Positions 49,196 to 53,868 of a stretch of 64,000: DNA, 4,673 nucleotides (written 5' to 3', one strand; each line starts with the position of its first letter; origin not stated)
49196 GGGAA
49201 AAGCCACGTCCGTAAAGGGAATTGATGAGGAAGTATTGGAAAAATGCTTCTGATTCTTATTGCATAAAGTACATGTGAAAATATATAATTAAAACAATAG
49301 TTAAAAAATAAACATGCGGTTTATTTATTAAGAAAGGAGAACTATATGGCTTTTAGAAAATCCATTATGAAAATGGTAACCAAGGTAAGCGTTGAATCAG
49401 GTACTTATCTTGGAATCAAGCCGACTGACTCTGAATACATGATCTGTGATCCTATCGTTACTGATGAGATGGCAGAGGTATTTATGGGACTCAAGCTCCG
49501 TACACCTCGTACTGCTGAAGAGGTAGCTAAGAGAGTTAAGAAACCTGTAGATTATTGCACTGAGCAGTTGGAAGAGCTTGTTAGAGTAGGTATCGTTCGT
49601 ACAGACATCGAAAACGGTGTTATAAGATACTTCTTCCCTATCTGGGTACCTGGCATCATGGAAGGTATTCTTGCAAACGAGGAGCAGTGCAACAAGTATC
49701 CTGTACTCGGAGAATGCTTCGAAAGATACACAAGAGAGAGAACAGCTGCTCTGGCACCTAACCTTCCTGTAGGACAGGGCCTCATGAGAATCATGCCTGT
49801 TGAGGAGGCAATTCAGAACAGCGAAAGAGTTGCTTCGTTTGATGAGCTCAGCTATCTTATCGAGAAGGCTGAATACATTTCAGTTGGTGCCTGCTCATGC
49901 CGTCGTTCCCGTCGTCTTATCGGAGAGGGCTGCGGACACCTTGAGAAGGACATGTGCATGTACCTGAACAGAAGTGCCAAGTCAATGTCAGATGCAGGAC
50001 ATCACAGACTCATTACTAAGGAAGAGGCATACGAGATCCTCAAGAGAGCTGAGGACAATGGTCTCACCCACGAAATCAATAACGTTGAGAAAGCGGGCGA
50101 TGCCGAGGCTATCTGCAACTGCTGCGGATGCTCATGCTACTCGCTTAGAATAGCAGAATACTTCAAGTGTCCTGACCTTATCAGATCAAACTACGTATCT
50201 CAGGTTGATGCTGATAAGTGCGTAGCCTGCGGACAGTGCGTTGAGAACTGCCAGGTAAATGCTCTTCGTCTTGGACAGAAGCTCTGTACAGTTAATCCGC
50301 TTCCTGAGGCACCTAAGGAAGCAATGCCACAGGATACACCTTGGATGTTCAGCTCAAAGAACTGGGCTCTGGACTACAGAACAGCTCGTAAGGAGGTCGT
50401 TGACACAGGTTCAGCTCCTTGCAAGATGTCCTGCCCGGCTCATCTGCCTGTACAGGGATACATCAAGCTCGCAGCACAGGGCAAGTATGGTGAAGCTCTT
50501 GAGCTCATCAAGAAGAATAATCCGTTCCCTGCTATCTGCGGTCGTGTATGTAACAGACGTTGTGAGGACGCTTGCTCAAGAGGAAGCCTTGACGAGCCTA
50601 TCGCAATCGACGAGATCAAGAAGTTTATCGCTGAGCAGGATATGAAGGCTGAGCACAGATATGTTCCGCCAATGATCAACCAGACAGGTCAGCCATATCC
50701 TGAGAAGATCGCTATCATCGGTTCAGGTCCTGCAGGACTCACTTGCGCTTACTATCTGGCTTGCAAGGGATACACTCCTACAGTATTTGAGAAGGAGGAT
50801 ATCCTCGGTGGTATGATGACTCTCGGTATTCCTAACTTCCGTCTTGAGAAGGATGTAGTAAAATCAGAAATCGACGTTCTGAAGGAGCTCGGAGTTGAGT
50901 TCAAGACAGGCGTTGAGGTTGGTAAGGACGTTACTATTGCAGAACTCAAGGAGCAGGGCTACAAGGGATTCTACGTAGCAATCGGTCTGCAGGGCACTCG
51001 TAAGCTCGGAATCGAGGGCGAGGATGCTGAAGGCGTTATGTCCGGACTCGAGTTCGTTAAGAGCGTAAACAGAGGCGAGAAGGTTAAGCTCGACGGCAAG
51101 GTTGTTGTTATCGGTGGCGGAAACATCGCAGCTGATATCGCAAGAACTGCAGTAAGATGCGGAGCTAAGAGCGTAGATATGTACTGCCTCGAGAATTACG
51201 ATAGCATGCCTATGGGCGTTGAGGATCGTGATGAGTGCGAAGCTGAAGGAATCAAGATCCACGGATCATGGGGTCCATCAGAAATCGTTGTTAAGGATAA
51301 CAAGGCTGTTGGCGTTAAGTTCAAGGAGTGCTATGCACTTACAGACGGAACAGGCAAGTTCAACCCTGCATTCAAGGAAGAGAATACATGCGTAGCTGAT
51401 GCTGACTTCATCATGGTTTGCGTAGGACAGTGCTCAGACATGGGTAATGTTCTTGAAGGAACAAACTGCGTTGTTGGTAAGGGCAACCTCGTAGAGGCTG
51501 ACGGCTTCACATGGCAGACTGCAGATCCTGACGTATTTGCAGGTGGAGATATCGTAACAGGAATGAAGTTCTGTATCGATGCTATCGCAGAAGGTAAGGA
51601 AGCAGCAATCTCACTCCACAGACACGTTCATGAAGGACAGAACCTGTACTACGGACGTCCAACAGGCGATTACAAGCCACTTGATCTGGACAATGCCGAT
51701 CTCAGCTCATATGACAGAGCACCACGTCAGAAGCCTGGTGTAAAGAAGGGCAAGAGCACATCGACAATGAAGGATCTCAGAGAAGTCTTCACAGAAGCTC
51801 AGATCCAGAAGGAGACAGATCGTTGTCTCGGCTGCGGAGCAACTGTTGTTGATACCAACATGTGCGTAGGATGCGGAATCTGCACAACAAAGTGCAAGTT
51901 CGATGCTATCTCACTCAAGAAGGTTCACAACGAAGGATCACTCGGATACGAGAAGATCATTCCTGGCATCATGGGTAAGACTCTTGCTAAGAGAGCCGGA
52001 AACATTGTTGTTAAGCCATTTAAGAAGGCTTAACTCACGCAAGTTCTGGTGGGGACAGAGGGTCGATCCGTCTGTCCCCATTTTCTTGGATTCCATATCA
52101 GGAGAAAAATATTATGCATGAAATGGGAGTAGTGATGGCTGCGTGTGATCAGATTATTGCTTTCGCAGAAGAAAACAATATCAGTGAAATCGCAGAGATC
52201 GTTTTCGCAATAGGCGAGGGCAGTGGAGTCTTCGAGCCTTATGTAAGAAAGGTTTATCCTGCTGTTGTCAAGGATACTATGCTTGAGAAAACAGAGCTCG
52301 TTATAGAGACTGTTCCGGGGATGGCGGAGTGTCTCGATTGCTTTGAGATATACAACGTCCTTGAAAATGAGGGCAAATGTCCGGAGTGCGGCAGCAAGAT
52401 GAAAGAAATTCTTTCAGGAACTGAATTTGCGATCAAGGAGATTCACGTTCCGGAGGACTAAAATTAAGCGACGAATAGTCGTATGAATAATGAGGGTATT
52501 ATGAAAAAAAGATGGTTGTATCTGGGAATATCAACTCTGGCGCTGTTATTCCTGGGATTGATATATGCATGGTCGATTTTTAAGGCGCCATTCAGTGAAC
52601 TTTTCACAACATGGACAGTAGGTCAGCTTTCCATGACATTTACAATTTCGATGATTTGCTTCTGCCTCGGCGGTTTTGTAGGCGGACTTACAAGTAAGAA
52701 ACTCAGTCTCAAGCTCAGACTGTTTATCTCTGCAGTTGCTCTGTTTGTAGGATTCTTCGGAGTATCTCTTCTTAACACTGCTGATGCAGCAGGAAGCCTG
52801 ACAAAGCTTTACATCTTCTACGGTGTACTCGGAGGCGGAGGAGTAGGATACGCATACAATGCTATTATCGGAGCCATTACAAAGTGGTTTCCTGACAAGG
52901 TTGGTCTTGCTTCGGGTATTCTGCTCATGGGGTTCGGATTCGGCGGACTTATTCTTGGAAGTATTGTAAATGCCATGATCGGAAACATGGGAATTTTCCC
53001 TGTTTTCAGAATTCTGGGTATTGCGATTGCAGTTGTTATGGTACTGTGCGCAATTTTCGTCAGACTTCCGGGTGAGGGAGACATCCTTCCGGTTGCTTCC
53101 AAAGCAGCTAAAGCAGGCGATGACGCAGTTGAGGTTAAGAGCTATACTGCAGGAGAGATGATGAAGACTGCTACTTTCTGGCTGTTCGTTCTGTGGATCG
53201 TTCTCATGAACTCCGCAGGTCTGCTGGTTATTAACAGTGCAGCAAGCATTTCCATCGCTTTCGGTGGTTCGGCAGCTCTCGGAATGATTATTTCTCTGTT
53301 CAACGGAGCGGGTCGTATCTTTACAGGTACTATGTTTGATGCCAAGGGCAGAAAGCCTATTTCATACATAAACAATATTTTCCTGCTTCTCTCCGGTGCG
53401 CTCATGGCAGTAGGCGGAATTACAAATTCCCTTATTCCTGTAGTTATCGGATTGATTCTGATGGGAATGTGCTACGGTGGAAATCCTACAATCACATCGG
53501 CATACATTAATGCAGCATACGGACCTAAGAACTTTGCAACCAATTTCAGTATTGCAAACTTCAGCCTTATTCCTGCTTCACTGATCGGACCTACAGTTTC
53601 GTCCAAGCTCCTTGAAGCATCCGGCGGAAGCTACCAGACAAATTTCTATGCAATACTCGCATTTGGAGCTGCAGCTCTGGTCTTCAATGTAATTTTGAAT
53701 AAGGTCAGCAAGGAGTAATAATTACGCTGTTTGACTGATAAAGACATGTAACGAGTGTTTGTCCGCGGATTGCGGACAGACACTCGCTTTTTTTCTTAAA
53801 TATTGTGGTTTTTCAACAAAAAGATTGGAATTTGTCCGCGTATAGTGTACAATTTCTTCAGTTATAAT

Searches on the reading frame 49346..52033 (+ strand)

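Call 58: search_protein_families(library=pfam, proteins=[window:49346-52033:+], max_evalue=0.00001)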
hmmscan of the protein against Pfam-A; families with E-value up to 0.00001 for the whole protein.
window:49346-52033:+ (895 aa): 9 families
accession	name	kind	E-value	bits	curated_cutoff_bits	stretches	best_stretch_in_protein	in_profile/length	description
PF07992.20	Pyr_redox_2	-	5.1e-25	88.9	26.1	1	454-750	2-291/291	Pyridine nucleotide-disulphide oxidoreductase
PF14691.11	Fer4_20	-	6.8e-21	74.6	25.8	1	355-435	28-111/113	Dihydroprymidine dehydrogenase domain II, 4Fe-4S cluster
PF00037.32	Fer4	-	1.9e-11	43.7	21.1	1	286-308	2-24/24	4Fe-4S binding domain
PF00070.33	Pyr_redox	-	4.2e-10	40.4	22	0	585-660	1-80/82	Pyridine nucleotide-disulphide oxidoreductase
PF13450.12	NAD_binding_8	-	5.2e-09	36.7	21.9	1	457-492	1-36/68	NAD(P)-binding Rossmann-like domain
PF01266.30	DAO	-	5.1e-07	30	27.9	1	454-488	1-35/353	FAD dependent oxidoreductase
PF01946.23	Thi4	-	5.5e-07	29.5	26.2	1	454-521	19-86/235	Thi4 family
PF13738.12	Pyr_redox_3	-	5.6e-07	29.5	30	0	457-486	2-32/305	Pyridine nucleotide-disulphide oxidoreductase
PF12837.12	Fer4_6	-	8.3e-07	29.1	25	0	285-306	2-23/24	4Fe-4S binding domain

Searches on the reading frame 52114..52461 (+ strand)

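Call 58: search_protein_families(library=pfam, proteins=[window:52114-52461:+], max_evalue=0.00001)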
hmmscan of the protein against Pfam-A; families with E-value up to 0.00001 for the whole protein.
window:52114-52461:+ (115 aa): 1 family
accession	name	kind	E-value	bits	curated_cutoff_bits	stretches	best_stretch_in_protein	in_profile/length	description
PF01155.25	HypA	-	1.7e-25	89.7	28.9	1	1-112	1-112/112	Hydrogenase/urease nickel incorporation, metallochaperone, hypA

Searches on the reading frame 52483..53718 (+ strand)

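Call 3: search_protein_families(library=pfam, proteins=[window:52483-53718:+], max_evalue=0.01)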
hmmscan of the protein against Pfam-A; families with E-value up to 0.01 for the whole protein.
window:52483-53718:+ (411 aa): 2 families
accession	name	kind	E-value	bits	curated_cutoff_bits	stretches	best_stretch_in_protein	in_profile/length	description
PF07690.21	MFS_1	-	9.2e-26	91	33.4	2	21-360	3-337/347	Major Facilitator Superfamily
PF00083.30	Sugar_tr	-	4.6e-05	22.9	22.3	1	274-344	59-129/452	Sugar (and other) transporter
